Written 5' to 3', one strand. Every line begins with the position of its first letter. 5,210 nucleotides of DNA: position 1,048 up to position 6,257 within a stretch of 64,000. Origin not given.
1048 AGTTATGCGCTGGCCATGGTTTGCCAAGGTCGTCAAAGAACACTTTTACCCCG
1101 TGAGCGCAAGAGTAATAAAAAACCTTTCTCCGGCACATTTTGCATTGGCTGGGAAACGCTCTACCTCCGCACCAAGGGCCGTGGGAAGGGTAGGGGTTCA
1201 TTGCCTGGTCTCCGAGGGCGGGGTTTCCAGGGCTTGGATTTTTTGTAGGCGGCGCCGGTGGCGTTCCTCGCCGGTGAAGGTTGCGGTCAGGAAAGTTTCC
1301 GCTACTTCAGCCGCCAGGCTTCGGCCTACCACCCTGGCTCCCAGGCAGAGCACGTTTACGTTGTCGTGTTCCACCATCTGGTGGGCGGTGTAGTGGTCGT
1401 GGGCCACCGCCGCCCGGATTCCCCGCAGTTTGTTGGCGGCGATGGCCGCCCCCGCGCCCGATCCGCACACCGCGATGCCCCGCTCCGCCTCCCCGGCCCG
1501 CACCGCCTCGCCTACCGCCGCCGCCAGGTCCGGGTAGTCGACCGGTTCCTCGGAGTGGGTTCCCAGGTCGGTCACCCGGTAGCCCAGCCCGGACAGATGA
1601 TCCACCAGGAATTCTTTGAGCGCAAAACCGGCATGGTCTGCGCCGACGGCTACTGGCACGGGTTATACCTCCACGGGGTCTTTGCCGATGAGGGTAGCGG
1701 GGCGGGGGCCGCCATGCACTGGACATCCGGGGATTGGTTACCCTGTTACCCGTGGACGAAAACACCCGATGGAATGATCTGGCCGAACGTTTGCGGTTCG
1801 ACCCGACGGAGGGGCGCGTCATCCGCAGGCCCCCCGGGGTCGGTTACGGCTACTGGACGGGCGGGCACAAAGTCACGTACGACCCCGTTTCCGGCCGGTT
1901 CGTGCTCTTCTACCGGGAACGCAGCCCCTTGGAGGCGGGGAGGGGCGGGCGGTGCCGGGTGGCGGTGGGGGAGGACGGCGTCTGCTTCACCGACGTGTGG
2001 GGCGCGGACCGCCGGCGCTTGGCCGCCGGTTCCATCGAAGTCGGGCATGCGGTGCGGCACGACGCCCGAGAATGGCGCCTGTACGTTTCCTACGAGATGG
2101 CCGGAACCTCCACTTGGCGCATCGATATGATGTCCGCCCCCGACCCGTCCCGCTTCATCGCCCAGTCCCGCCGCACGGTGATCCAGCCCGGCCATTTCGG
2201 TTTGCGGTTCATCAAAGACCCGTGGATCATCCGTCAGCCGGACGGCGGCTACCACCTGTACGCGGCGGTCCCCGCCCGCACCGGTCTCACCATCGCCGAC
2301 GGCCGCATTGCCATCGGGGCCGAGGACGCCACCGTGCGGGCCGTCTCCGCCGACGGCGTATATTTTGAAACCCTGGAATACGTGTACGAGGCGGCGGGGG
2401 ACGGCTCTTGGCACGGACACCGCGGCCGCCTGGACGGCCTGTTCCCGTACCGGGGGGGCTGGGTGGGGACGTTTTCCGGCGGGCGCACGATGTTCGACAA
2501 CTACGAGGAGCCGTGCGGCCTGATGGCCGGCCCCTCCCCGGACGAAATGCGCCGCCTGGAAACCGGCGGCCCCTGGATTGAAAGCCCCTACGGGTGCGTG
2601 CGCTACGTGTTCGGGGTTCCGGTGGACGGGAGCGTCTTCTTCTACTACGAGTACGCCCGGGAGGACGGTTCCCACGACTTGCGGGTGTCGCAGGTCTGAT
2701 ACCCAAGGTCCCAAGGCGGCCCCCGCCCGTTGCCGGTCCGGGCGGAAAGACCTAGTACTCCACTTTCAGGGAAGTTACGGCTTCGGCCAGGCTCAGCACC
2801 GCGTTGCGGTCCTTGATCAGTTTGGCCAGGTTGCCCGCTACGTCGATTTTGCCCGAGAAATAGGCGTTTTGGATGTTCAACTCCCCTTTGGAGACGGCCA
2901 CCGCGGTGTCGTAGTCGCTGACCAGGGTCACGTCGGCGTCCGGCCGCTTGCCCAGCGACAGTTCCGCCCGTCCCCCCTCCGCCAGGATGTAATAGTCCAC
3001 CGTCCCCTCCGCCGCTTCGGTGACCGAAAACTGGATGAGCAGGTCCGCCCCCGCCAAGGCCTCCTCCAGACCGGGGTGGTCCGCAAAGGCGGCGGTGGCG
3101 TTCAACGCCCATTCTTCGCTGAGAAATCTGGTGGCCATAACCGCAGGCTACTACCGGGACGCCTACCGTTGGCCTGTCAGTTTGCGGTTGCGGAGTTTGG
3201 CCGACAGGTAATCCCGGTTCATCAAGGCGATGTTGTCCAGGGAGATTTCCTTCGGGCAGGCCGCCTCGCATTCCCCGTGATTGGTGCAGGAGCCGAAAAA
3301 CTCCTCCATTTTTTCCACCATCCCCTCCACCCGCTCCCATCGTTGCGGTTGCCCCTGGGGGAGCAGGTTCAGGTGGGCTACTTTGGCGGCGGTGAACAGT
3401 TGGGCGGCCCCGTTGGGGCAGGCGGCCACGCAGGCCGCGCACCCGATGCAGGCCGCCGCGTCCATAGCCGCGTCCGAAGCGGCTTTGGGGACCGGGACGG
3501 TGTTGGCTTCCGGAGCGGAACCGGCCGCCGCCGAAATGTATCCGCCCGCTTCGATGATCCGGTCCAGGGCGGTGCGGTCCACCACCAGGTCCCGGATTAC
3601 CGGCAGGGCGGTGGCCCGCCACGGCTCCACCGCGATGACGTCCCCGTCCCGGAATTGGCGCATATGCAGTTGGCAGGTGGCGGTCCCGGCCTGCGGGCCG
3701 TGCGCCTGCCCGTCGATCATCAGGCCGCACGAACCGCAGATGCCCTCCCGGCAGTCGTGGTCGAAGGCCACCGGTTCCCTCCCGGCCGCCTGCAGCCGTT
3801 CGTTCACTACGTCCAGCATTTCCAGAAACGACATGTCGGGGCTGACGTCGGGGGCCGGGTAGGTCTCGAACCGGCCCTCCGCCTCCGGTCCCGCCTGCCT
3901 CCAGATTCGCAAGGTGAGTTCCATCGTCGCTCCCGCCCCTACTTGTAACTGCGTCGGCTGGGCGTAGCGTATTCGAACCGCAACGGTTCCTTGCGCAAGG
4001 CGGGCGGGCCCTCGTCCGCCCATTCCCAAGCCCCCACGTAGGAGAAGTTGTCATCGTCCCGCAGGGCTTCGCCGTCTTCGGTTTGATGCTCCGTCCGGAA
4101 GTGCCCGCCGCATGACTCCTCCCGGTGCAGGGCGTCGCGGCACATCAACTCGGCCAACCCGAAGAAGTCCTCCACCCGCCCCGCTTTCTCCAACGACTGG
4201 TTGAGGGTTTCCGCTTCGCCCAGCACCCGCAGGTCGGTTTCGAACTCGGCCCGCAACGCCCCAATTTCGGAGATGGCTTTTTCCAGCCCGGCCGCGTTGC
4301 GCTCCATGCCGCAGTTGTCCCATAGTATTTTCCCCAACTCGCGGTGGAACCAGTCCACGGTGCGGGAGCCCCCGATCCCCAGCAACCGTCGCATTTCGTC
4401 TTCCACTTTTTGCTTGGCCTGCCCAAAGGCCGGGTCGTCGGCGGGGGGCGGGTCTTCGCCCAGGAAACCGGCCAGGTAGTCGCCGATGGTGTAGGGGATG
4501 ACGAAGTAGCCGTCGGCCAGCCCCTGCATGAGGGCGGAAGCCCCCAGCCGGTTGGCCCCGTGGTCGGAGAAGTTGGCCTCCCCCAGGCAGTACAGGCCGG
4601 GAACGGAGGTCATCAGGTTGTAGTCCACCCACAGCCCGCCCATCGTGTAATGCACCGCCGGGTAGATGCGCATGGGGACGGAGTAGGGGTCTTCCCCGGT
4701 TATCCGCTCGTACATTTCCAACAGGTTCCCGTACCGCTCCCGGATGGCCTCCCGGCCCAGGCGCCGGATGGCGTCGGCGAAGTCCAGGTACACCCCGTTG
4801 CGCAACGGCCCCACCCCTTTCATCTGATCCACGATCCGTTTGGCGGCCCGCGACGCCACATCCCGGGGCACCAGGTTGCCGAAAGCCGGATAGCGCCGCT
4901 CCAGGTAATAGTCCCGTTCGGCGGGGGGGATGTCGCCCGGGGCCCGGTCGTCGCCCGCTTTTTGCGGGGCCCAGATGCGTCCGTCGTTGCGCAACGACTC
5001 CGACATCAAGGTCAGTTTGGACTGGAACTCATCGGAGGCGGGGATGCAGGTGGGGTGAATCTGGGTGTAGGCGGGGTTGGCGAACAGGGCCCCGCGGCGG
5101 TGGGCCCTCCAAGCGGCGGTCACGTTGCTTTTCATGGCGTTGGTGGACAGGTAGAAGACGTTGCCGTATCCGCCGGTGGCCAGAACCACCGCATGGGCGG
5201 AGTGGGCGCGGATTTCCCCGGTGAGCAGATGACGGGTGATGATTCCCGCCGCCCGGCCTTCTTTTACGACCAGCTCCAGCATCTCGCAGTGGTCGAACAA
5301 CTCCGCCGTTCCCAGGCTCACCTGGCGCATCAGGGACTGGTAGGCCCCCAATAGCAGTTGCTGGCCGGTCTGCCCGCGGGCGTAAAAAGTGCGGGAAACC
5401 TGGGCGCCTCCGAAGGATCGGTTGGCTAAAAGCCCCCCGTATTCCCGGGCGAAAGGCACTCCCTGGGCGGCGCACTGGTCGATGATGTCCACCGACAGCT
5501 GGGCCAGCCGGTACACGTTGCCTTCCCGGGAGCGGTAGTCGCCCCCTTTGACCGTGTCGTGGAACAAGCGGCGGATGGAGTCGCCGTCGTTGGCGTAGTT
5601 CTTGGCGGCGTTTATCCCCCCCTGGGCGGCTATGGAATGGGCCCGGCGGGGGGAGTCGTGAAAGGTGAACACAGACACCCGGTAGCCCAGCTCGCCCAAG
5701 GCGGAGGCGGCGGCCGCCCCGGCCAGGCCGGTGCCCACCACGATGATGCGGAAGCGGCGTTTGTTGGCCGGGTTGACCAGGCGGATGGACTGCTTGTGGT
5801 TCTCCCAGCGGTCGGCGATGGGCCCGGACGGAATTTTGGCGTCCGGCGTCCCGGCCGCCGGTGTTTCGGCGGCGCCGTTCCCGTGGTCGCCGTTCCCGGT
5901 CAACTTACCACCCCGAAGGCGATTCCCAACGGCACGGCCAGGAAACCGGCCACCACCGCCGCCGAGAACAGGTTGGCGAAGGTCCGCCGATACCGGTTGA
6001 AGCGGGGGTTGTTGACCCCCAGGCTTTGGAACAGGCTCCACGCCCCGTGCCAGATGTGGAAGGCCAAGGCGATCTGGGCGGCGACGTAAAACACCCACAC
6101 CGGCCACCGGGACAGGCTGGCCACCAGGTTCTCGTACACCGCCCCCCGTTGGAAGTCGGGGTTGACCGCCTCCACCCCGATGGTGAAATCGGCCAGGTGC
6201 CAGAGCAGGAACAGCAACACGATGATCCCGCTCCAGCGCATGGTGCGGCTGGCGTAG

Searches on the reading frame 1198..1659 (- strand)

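Call 47: search_protein_families(library=pfam, proteins=[window:1198-1659:-], max_evalue=0.001)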
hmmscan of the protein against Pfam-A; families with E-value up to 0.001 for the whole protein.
window:1198-1659:- (153 aa): 1 family
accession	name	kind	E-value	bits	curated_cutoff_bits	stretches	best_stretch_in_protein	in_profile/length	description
PF02502.23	LacAB_rpiB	-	2.8e-54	183.3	24.7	1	3-141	1-138/138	Ribose/Galactose Isomerase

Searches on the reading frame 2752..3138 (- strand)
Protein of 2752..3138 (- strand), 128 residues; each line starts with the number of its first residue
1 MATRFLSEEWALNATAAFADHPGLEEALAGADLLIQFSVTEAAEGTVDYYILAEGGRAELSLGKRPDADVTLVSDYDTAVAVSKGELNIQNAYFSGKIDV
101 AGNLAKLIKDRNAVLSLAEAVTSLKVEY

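Call 47: search_protein_families(library=pfam, proteins=[window:2752-3138:-], max_evalue=0.001)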
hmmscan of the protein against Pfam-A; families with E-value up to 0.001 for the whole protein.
window:2752-3138:- (128 aa): 2 families
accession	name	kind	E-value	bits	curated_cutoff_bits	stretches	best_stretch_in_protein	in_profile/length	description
PF02036.22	SCP2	-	1.7e-08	35.1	21.3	1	22-108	10-94/101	SCP-2 sterol transfer family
PF25371.1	DUF7884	-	0.00098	19.7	27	0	63-110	29-77/90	Domain of unknown function (DUF7884)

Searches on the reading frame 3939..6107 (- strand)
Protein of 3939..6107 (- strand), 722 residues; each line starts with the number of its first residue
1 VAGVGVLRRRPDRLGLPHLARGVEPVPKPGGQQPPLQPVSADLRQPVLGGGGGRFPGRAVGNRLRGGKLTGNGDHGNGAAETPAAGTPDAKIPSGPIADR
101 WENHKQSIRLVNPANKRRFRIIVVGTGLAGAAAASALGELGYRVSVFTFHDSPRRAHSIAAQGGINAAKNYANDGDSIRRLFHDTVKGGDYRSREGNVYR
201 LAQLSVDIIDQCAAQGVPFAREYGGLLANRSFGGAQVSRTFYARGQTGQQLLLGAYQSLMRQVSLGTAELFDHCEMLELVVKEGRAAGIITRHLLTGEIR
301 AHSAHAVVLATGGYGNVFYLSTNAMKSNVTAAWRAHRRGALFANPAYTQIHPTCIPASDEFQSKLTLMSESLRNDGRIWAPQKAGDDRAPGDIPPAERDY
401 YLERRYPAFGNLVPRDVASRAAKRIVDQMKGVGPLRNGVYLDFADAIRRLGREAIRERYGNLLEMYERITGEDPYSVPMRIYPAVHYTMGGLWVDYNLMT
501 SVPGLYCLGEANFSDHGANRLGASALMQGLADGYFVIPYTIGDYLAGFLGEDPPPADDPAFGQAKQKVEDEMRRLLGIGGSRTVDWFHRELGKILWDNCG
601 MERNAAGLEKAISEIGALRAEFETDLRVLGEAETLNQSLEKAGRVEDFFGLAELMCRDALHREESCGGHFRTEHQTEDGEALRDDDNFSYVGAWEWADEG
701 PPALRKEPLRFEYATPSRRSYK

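Call 47: search_protein_families(library=pfam, proteins=[window:3939-6107:-], max_evalue=0.001)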
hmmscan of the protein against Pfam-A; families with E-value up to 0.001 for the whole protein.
window:3939-6107:- (722 aa): 7 families
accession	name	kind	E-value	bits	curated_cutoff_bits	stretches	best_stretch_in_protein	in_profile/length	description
PF00890.30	FAD_binding_2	-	3.7e-51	175.1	20.4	1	121-526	2-414/414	FAD binding domain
PF02910.25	Succ_DH_flav_C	-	4.3e-33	114.5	20.8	1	588-721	1-130/130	Fumarate reductase flavoprotein C-term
PF01266.30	DAO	-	1.9e-08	34.7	27.9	1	120-227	1-90/353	FAD dependent oxidoreductase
PF07992.20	Pyr_redox_2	-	0.00014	21.8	26.1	0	119-248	1-58/291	Pyridine nucleotide-disulphide oxidoreductase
PF03486.20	HI0933_like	-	0.00024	21.1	50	0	120-173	2-55/244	HI0933-like protein Rossmann domain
PF01134.28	GIDA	-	0.00058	19.5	22.1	0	121-149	2-30/391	Glucose inhibited division protein A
PF13450.12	NAD_binding_8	-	0.00064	20.4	21.9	0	123-159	1-38/68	NAD(P)-binding Rossmann-like domain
